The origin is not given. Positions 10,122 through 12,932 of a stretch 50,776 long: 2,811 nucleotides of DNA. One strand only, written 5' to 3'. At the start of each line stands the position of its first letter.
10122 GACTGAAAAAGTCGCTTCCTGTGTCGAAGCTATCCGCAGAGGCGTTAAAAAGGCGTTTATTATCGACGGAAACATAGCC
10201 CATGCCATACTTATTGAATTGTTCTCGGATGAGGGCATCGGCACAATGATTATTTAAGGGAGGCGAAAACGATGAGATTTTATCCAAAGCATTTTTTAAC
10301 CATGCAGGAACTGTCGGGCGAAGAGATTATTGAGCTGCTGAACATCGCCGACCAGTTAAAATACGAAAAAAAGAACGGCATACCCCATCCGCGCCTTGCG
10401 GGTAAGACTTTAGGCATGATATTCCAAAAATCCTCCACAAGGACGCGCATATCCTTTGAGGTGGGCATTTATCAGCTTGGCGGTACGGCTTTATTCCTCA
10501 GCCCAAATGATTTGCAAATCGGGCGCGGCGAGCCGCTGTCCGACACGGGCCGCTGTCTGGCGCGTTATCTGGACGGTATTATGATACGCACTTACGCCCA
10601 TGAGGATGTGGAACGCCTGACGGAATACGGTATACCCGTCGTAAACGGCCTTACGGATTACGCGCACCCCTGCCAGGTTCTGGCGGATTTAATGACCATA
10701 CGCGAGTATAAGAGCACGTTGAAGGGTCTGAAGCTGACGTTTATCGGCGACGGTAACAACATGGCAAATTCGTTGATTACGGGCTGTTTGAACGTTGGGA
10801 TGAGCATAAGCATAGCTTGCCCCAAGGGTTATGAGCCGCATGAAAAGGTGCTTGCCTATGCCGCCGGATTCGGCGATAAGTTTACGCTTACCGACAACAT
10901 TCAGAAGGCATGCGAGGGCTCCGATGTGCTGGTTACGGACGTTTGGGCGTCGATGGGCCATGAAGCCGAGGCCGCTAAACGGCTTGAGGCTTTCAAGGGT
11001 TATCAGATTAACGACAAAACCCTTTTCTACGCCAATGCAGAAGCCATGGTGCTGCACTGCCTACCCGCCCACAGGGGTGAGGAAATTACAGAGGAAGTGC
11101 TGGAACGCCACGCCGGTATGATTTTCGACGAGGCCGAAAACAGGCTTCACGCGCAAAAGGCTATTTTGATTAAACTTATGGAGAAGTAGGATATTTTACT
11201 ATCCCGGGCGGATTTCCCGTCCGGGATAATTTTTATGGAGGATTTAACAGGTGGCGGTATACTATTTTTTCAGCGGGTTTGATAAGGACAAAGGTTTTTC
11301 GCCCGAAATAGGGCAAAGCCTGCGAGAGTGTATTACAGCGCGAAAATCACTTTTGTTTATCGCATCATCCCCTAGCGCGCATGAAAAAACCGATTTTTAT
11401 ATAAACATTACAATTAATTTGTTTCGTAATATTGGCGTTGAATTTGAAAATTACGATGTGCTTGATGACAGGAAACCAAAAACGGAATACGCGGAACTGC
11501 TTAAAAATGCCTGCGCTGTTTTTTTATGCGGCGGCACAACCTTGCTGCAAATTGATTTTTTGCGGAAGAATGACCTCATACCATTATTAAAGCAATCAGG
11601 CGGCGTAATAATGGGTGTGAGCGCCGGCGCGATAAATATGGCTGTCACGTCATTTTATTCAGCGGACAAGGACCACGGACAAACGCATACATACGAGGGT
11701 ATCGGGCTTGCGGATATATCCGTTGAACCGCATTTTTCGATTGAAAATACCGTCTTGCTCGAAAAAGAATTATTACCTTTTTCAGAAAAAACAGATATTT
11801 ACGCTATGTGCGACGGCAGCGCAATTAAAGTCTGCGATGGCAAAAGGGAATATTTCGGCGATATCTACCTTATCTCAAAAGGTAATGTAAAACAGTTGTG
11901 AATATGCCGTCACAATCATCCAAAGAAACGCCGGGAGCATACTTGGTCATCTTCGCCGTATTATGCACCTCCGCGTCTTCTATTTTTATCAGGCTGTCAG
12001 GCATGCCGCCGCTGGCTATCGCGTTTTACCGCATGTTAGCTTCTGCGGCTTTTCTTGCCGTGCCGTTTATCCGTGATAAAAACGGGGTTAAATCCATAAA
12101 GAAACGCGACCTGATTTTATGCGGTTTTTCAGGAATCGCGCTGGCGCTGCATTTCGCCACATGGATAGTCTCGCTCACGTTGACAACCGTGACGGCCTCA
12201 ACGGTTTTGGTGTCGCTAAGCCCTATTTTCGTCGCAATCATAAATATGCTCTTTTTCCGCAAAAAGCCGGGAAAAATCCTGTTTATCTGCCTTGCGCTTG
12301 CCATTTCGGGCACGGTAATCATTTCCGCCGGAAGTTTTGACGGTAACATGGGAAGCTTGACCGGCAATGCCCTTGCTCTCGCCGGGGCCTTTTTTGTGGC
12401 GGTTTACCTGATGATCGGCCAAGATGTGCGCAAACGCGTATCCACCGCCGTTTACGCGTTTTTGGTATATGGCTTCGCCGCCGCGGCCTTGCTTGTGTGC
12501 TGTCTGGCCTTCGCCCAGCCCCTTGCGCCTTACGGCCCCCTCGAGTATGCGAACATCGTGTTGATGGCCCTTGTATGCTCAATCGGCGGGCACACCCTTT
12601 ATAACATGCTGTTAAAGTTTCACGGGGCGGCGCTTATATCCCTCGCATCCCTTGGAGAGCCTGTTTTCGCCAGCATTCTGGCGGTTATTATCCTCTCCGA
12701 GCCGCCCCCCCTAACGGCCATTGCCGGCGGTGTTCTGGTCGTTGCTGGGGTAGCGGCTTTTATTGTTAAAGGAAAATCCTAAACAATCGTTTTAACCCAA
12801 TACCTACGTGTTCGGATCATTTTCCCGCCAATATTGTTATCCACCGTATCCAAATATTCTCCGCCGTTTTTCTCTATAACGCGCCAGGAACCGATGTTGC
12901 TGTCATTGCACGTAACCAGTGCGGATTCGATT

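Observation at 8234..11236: Unusual unit: cPGS/DUF1611-like P-loop protein, degenerate ArgB-like kinase, and ornithine carbamoyltransferase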

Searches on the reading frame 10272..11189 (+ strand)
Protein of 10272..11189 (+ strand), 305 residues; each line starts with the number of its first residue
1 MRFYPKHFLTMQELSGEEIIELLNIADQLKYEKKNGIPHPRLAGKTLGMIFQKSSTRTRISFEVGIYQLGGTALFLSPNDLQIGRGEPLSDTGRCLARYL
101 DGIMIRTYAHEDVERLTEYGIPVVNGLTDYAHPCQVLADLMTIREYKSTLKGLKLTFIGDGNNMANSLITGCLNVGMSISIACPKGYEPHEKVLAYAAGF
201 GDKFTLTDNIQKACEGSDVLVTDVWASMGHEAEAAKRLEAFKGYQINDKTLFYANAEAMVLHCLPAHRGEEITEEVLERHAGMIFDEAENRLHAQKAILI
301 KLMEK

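Call 3: search_protein_families(library=pfam, proteins=[window:10272-11189:+], max_evalue=0.01)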
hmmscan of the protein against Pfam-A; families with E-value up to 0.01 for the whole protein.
window:10272-11189:+ (305 aa): 2 families
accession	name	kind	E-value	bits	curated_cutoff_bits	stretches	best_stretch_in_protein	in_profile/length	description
PF00185.30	OTCace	-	4.6e-52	176.7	29.4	1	151-300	1-155/157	Aspartate/ornithine carbamoyltransferase, Asp/Orn binding domain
PF02729.26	OTCace_N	-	3.5e-48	163.9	29.9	1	6-145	1-148/148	Aspartate/ornithine carbamoyltransferase, carbamoyl-P binding domain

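Call 4: search_protein_families(library=ncbifam, proteins=[window:10272-11189:+], max_evalue=0.01)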
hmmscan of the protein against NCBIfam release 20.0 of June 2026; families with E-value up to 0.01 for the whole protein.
window:10272-11189:+ (305 aa): 16 families
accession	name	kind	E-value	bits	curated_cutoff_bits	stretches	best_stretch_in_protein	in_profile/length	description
NF001986.0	PRK00779.1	subfamily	3.5e-126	420.5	306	1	5-304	5-305/307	ornithine carbamoyltransferase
TIGR00658.1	orni_carb_tr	equivalog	4.9e-121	403.6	280.85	1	6-303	1-303/304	ornithine carbamoyltransferase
TIGR04384.1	putr_carbamoyl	exception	1.4e-86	290.7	500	1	7-304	1-308/330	putrescine carbamoyltransferase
NF011380.0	PRK14805.1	equivalog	2.7e-82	276.2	421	1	6-304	2-301/302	ornithine carbamoyltransferase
NF003286.0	PRK04284.1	subfamily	4.2e-78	262.8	515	1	6-301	7-328/332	ornithine carbamoyltransferase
NF009213.0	PRK12562.1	subfamily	9.2e-67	225.8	559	2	2-269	3-280/334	ornithine carbamoyltransferase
NF002470.0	PRK01713.1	equivalog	1e-59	202.7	545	2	6-268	8-279/334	ornithine carbamoyltransferase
NF011379.0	PRK14804.1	equivalog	1.5e-51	175.4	373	1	6-304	7-310/311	ornithine carbamoyltransferase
NF002032.1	PRK00856.1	equivalog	1.2e-44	152.7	263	1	6-302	1-296/297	aspartate carbamoyltransferase catalytic subunit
TIGR00670.1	asp_carb_tr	equivalog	7.6e-43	146.8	236.95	1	6-303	1-303/304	aspartate carbamoyltransferase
NF003384.0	PRK04523.1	equivalog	2.1e-42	145.4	288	1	6-304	4-334/336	N-acetylornithine carbamoyltransferase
NF006046.0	PRK08192.1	equivalog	1.4e-23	83.7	512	1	2-298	3-312/339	aspartate carbamoyltransferase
NF010387.0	PRK13814.1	equivalog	1.4e-22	80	660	1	3-299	3-299/310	aspartate carbamoyltransferase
NF008853.0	PRK11891.1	equivalog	7.7e-21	74.2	560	1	6-302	89-397/430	aspartate carbamoyltransferase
NF005538.0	PRK07200.1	equivalog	6.1e-17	61.7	453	1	3-263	19-312/396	knotted carbamoyltransferase YgeW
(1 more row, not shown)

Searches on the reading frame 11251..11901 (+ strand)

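Call 3: search_protein_families(library=pfam, proteins=[window:11251-11901:+], max_evalue=0.01)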
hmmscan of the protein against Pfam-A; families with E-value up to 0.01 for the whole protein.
window:11251-11901:+ (216 aa): 1 family
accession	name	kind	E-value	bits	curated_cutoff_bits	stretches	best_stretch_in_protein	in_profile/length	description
PF03575.23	Peptidase_S51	-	9.8e-18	65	23.9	1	18-198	16-202/206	Peptidase family S51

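Call 4: search_protein_families(library=ncbifam, proteins=[window:11251-11901:+], max_evalue=0.01)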
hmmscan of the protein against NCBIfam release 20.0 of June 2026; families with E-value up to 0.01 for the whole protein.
window:11251-11901:+ (216 aa): 2 families
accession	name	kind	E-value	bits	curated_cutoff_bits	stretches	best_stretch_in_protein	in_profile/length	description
NF003642.0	PRK05282.1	equivalog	2.4e-08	33.7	156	1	22-203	22-207/233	dipeptidase PepE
TIGR02069.1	cyanophycinase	equivalog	1.7e-06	27.7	126.6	1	12-142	8-141/250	cyanophycinase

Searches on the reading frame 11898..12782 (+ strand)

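Call 3: search_protein_families(library=pfam, proteins=[window:11898-12782:+], max_evalue=0.01)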
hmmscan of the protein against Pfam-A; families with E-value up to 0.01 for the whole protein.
window:11898-12782:+ (294 aa): 2 families
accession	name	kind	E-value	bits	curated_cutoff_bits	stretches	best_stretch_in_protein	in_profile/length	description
PF00892.27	EamA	-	4e-31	108.5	28.2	2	12-143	2-134/135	EamA-like transporter family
PF03151.22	TPT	-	5.3e-05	23.2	30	1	38-159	31-152/291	Triose-phosphate Transporter family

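Call 4: search_protein_families(library=ncbifam, proteins=[window:11898-12782:+], max_evalue=0.01)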
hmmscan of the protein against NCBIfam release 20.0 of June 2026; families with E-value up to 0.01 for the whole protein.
window:11898-12782:+ (294 aa): 3 families
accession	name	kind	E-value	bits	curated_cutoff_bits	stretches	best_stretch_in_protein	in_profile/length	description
TIGR00950.1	2A78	equivalog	2e-20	73.3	230.2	1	35-285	15-263/264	carboxylate/amino acid/amine transporter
NF008676.0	PRK11689.1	equivalog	7e-07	28.6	194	1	19-285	13-284/297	aromatic amino acid DMT transporter YddG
NF008523.0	PRK11453.1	equivalog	0.0064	16.1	472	0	20-286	14-283/299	O-acetylserine/cysteine exporter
